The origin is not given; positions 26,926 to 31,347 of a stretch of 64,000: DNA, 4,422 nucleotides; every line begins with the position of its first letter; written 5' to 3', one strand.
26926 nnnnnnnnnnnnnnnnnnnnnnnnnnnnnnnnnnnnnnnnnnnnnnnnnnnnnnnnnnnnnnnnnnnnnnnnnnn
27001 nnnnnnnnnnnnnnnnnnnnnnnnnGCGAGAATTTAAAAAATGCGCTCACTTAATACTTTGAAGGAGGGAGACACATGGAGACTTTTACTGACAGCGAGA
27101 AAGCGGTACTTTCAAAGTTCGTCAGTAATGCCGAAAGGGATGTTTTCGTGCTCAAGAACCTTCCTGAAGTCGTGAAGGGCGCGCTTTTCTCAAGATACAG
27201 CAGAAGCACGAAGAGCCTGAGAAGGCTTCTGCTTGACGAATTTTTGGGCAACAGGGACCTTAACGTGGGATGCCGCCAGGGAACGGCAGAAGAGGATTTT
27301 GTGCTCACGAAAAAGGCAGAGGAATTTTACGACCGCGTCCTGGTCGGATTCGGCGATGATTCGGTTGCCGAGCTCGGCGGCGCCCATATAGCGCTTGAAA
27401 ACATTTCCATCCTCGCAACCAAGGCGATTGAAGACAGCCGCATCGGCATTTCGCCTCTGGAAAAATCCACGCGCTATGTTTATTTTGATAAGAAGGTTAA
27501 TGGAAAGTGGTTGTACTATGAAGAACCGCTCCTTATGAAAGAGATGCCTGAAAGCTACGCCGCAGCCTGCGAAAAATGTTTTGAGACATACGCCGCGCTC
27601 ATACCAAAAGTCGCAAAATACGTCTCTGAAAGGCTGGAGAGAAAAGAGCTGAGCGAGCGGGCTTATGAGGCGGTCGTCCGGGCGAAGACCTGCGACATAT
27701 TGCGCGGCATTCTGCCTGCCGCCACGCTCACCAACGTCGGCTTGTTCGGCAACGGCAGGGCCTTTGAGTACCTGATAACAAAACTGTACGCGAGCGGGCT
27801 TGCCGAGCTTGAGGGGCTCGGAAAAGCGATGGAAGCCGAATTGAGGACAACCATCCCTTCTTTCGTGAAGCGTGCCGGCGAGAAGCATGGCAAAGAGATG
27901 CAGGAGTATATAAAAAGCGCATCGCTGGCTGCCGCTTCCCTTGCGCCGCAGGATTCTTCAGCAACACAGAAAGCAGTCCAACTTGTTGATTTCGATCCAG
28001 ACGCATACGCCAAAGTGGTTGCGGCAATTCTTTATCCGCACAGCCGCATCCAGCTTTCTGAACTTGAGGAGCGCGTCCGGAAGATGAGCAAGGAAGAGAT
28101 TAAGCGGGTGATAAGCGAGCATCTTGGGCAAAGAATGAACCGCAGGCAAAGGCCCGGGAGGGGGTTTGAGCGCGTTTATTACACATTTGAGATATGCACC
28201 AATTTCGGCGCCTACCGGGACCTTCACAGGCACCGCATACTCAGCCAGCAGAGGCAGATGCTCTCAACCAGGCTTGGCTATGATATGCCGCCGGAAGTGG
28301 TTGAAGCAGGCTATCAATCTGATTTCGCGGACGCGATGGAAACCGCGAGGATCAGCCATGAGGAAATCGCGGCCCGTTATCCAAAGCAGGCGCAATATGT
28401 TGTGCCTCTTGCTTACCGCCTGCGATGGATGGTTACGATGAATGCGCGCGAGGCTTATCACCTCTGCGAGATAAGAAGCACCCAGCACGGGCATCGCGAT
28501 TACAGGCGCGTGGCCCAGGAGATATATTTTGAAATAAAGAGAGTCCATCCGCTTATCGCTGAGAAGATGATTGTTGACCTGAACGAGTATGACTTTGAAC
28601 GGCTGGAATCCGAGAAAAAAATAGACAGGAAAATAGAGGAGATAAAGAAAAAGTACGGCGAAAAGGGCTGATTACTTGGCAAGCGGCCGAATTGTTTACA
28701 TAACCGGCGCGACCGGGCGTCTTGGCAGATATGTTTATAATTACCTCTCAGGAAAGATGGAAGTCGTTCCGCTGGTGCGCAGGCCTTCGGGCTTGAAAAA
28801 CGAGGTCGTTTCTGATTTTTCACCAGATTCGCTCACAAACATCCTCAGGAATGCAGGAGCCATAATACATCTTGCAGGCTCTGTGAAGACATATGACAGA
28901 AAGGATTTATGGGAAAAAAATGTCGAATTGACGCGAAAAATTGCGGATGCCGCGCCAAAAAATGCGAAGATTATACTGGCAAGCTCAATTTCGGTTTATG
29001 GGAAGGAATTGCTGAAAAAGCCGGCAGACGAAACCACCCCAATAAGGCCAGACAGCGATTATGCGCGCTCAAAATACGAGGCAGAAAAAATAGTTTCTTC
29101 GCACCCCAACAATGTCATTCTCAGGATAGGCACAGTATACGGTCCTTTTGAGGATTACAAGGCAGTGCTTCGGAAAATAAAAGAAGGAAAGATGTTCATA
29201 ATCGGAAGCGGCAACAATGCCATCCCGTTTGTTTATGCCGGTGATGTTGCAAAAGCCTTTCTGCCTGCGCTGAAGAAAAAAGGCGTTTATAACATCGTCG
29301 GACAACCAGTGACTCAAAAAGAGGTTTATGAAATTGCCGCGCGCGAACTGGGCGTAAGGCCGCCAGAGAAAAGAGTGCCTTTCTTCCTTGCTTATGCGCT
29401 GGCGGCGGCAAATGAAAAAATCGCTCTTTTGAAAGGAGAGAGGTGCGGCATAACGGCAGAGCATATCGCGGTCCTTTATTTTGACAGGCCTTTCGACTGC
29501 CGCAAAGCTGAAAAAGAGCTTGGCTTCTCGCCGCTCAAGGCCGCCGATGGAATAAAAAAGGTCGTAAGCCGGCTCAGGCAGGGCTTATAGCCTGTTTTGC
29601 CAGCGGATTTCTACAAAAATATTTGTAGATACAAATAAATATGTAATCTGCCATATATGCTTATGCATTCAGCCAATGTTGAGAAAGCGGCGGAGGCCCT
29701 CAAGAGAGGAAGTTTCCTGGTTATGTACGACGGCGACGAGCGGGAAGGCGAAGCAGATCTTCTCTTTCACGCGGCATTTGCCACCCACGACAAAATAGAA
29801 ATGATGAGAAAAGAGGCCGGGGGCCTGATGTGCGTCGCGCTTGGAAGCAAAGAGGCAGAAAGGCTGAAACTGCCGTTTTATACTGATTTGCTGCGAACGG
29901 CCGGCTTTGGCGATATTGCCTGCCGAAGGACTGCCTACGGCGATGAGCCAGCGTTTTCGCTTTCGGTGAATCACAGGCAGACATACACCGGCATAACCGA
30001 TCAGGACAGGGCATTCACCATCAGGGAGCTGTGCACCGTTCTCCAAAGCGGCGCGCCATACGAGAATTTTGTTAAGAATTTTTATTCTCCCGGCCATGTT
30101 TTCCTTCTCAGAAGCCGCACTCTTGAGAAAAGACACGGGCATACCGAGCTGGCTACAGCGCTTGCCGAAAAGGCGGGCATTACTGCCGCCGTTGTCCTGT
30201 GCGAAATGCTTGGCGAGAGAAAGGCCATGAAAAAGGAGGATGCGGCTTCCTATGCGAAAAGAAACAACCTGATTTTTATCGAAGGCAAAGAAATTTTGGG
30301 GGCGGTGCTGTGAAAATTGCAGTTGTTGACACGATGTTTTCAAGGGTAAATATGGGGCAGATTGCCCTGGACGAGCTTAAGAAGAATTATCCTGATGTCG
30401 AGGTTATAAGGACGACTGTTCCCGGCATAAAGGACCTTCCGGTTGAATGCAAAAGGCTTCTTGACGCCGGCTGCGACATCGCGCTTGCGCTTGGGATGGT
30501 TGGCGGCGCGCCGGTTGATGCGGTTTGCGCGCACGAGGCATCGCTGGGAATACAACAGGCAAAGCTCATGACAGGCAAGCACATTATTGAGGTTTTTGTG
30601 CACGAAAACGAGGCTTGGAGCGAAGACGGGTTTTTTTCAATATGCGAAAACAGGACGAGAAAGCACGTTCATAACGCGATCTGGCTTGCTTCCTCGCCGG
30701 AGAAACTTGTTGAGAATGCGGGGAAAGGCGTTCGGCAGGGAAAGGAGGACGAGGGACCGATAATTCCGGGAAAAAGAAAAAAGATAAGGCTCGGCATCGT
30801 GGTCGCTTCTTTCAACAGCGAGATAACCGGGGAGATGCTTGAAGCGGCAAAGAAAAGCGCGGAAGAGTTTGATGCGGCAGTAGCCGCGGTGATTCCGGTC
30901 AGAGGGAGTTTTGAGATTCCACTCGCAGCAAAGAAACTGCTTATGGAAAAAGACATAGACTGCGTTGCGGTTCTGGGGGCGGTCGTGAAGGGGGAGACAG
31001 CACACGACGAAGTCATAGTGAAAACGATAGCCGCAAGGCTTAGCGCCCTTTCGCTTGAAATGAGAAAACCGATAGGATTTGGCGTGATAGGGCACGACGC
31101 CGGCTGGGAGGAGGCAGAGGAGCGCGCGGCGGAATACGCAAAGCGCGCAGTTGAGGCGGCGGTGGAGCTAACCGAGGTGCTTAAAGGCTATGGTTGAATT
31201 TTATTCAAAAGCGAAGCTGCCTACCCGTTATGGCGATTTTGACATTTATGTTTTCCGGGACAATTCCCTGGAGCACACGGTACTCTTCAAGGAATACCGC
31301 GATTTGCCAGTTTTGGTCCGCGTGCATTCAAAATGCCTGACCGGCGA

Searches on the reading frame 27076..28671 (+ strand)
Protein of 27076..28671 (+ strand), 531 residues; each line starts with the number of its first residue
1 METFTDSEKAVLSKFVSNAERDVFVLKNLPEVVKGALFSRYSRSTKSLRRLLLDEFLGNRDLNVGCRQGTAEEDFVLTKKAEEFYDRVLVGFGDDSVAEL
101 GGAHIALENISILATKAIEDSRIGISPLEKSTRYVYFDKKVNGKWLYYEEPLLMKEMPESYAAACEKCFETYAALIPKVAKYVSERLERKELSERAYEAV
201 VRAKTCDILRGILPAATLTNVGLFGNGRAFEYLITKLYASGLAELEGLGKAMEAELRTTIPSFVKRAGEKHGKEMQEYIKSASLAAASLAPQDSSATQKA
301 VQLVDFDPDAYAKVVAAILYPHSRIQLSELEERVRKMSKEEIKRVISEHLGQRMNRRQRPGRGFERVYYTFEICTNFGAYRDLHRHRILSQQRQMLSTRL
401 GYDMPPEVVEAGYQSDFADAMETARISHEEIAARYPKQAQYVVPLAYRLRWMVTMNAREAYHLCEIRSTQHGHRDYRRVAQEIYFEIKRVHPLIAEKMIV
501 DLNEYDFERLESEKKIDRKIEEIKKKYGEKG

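Call 16: search_protein_families(library=pfam, proteins=[window:27076-28671:+], max_evalue=0.00001)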
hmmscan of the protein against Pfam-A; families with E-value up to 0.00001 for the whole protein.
window:27076-28671:+ (531 aa): 1 family
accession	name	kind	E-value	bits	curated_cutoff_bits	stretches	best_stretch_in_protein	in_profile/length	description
PF02511.20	Thy1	-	2.2e-42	145.4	24.8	2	303-492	2-190/191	Thymidylate synthase complementing protein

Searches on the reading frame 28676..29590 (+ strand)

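Call 70: search_protein_families(library=pfam, proteins=[window:28676-29590:+], max_evalue=0.00001)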
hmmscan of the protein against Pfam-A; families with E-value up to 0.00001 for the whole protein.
window:28676-29590:+ (304 aa): 6 families
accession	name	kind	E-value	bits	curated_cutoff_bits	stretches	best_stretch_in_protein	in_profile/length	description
PF01370.27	Epimerase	-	3.7e-30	105.6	20.9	1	7-207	1-239/240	NAD dependent epimerase/dehydratase family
PF16363.11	GDP_Man_Dehyd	-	2.7e-15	57.1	27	1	9-287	2-322/332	GDP-mannose 4,6 dehydratase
PF01073.25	3Beta_HSD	-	2.3e-12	47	22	1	49-201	56-231/280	3-beta hydroxysteroid dehydrogenase/isomerase family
PF04321.23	RmlD_sub_bind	-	7.1e-11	42.1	27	1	7-173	3-172/287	RmlD substrate binding domain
PF07993.18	NAD_binding_4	-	6.6e-09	35.7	20.1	1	49-189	78-241/258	Male sterility protein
PF13460.12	NAD_binding_10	-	3.3e-07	30.8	27.2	1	11-153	1-145/184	NAD(P)H-binding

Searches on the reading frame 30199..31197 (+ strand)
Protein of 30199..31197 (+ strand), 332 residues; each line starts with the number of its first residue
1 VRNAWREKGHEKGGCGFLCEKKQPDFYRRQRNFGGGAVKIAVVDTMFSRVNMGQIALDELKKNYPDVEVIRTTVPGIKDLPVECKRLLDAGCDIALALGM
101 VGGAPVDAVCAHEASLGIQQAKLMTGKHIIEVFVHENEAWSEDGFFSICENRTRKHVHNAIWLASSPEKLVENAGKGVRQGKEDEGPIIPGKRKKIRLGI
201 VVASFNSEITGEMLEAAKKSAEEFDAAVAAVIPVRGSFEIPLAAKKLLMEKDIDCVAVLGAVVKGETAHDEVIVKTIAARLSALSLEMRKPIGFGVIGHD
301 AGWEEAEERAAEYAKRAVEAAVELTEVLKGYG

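Call 70: search_protein_families(library=pfam, proteins=[window:30199-31197:+], max_evalue=0.00001)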
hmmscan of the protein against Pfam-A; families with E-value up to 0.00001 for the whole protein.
window:30199-31197:+ (332 aa): 1 family
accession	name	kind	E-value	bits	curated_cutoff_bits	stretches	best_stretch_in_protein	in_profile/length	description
PF00885.24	DMRL_synthase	-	7.4e-48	162.4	26.7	2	196-328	2-138/139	6,7-dimethyl-8-ribityllumazine synthase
